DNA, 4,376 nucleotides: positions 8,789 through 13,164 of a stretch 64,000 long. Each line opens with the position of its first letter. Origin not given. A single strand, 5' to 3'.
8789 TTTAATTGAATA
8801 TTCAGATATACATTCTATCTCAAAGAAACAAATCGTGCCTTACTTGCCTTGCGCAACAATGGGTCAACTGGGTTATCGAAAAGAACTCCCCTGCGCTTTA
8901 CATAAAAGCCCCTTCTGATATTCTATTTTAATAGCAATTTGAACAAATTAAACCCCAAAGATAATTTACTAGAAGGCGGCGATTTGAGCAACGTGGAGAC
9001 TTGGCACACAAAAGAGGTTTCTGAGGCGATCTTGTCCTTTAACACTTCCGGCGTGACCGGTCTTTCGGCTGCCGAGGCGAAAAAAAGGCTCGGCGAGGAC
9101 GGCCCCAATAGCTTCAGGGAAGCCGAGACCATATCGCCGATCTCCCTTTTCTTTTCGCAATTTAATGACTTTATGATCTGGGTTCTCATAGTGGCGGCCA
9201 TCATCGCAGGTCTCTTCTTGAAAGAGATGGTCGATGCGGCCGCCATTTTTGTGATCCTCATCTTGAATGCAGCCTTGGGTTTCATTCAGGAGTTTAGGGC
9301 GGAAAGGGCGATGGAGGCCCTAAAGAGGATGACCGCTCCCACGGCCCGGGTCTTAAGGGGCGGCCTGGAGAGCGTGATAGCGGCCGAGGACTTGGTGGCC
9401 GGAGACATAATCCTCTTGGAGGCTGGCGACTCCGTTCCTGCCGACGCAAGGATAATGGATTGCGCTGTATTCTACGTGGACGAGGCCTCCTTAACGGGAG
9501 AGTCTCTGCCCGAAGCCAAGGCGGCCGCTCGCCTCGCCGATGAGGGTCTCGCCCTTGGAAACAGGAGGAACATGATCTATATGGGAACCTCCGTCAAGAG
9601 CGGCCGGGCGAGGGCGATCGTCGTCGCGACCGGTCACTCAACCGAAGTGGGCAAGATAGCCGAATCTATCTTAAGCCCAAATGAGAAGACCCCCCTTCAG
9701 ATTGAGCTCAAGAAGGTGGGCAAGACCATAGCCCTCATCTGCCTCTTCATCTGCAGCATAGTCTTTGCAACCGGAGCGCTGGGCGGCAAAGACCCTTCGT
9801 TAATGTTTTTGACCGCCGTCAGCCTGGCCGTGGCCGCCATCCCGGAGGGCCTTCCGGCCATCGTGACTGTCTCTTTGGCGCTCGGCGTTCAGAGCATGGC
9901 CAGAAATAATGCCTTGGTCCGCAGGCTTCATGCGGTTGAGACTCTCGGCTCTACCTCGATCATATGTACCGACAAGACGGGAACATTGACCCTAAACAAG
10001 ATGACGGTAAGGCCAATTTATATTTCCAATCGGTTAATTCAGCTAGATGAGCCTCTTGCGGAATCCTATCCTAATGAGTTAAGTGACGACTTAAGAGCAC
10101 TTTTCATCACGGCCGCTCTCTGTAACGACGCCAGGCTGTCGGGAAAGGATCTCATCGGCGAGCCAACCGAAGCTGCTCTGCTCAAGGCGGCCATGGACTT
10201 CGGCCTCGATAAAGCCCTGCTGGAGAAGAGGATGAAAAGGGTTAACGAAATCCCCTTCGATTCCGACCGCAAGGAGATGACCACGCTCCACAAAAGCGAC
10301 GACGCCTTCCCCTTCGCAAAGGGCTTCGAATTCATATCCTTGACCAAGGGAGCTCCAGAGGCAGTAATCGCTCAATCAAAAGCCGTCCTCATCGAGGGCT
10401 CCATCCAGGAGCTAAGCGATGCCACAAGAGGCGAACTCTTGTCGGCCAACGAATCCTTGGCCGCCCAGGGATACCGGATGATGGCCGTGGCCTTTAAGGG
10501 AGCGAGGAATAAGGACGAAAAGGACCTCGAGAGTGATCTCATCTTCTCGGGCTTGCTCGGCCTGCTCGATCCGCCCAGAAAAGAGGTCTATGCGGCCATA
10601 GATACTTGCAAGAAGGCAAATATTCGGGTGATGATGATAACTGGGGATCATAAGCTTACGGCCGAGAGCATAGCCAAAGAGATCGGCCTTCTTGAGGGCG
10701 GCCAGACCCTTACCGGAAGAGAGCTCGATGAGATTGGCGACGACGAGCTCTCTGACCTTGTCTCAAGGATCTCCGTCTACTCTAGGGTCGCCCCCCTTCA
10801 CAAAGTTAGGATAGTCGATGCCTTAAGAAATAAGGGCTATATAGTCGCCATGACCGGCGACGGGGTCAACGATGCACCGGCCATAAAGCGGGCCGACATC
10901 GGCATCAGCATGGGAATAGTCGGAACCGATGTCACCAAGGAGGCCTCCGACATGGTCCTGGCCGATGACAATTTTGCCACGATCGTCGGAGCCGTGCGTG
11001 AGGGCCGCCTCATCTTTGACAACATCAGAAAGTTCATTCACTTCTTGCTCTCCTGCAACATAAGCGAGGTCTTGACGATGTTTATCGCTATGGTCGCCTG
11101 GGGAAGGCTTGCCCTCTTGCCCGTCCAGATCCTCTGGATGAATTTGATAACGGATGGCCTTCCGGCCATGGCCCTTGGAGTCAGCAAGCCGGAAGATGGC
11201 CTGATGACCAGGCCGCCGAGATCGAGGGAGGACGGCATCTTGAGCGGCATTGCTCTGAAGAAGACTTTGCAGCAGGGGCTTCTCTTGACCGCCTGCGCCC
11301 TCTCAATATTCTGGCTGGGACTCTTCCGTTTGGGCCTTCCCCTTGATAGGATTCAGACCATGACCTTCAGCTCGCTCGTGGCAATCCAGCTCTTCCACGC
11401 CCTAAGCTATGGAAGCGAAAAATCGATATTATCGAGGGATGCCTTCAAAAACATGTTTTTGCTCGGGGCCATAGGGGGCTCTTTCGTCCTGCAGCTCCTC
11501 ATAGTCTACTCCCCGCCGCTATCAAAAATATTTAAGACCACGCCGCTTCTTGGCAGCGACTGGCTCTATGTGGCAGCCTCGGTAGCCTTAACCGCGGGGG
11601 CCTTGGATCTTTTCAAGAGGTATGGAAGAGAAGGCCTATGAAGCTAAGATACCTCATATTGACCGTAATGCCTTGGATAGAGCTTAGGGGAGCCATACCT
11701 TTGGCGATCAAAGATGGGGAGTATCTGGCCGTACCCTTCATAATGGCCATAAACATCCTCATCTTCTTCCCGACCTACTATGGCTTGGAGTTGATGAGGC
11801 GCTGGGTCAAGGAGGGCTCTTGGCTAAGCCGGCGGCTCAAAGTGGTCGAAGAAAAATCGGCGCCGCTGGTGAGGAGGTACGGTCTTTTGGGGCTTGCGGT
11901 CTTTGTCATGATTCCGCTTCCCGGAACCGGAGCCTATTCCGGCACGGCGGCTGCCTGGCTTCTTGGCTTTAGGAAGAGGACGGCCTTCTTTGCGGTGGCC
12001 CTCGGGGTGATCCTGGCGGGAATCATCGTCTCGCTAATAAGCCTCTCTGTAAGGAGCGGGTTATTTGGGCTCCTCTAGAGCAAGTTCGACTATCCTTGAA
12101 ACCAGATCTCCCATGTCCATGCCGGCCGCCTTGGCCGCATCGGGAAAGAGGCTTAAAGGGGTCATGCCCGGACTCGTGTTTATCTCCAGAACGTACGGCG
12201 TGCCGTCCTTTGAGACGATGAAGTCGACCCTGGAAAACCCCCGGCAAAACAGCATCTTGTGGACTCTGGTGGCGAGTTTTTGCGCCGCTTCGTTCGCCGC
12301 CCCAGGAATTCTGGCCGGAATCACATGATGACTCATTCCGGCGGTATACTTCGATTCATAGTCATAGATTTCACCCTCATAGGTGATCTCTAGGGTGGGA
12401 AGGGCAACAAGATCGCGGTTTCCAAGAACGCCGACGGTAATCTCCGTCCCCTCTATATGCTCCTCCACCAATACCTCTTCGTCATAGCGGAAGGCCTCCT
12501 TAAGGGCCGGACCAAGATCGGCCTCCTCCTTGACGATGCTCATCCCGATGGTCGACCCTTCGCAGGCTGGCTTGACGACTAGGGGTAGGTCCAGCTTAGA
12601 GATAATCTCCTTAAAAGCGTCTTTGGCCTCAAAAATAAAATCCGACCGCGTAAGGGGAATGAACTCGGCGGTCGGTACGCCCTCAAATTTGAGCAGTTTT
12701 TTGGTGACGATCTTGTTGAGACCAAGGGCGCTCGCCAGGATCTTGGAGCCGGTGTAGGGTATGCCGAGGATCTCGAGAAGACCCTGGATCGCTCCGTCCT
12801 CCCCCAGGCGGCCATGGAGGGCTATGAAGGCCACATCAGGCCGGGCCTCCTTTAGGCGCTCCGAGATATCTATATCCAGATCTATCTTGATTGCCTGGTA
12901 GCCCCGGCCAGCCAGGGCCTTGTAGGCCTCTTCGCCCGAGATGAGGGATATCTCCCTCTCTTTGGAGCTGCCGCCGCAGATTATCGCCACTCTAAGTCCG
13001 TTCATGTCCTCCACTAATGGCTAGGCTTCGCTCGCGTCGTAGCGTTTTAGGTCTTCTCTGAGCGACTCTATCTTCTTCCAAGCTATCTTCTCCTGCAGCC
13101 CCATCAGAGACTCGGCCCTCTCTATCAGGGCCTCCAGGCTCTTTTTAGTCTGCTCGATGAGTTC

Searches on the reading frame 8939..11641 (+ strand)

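Call 9: search_protein_families(library=pfam, proteins=[window:8939-11641:+])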
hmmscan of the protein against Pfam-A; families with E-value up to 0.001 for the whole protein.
window:8939-11641:+ (900 aa): 6 families
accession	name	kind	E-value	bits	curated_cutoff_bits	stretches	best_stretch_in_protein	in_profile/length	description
PF00122.25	E1-E2_ATPase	-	1.2e-52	178.5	28.1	1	131-323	2-181/181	E1-E2 ATPase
PF00689.26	Cation_ATPase_C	-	1.3e-50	172.1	27.3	1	724-894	2-174/175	Cation transporting ATPase, C-terminus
PF13246.12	Cation_ATPase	-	2.1e-19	69.8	21.7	1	393-481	1-89/91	Cation transport ATPase (P-type)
PF00690.31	Cation_ATPase_N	-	1.2e-18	66.9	20.4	1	22-90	1-69/69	Cation transporter/ATPase, N-terminus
PF00702.32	Hydrolase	-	3.2e-15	57.5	26.4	1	342-653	4-191/191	haloacid dehalogenase-like hydrolase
PF12710.13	HAD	-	0.00019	22.3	27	1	513-649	56-188/189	haloacid dehalogenase-like hydrolase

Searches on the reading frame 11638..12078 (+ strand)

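Call 34: search_protein_families(library=pfam, proteins=[window:11638-12078:+], max_evalue=0.01)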
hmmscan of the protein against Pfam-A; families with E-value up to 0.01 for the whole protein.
window:11638-12078:+ (146 aa): 1 family
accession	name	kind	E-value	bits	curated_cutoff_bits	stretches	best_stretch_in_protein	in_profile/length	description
PF06695.16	Sm_multidrug_ex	-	2e-26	93.4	30.7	1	15-130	1-121/121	Putative small multi-drug export protein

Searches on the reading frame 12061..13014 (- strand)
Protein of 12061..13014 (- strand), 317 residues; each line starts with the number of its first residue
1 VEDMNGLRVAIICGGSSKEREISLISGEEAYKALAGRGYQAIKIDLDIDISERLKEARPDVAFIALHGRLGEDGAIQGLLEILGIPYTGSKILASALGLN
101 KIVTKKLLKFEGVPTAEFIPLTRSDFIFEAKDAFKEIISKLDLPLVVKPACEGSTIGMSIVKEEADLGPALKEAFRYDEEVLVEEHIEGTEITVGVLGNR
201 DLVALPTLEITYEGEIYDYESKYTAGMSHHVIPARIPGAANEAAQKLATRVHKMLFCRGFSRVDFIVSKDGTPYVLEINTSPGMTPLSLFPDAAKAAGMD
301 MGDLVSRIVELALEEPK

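Call 9: search_protein_families(library=pfam, proteins=[window:12061-13014:-])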
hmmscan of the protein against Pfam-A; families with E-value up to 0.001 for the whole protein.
window:12061-13014:- (317 aa): 8 families
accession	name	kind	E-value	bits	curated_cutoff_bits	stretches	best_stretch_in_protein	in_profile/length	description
PF07478.18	Dala_Dala_lig_C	-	9.5e-65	218.4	24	1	107-310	1-204/204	D-ala D-ala ligase C-terminus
PF01820.27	Dala_Dala_lig_N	-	4.5e-22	79.3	34.6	2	55-90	86-121/121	D-ala D-ala ligase N-terminus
PF02655.19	ATP-grasp_3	-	4.5e-09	37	23.2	1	133-280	22-155/160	ATP-grasp domain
PF02222.28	ATP-grasp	-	6e-09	36.2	27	1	121-272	10-153/179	ATP-grasp domain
PF01071.24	GARS_A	-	2.6e-06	27.9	27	1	101-279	3-186/194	Phosphoribosylglycinamide synthetase, ATP-grasp (A) domain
PF13535.11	ATP-grasp_4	-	2.9e-06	27.4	27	1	142-280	2-150/160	ATP-grasp domain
PF14397.11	ATPgrasp_ST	-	7.4e-06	25.8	31.4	0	243-287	217-261/278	Sugar-transfer associated ATP-grasp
PF02786.22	CPSase_L_D2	-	2.1e-05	24.6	19.8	1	128-280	24-178/211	Carbamoyl-phosphate synthase L chain, ATP binding domain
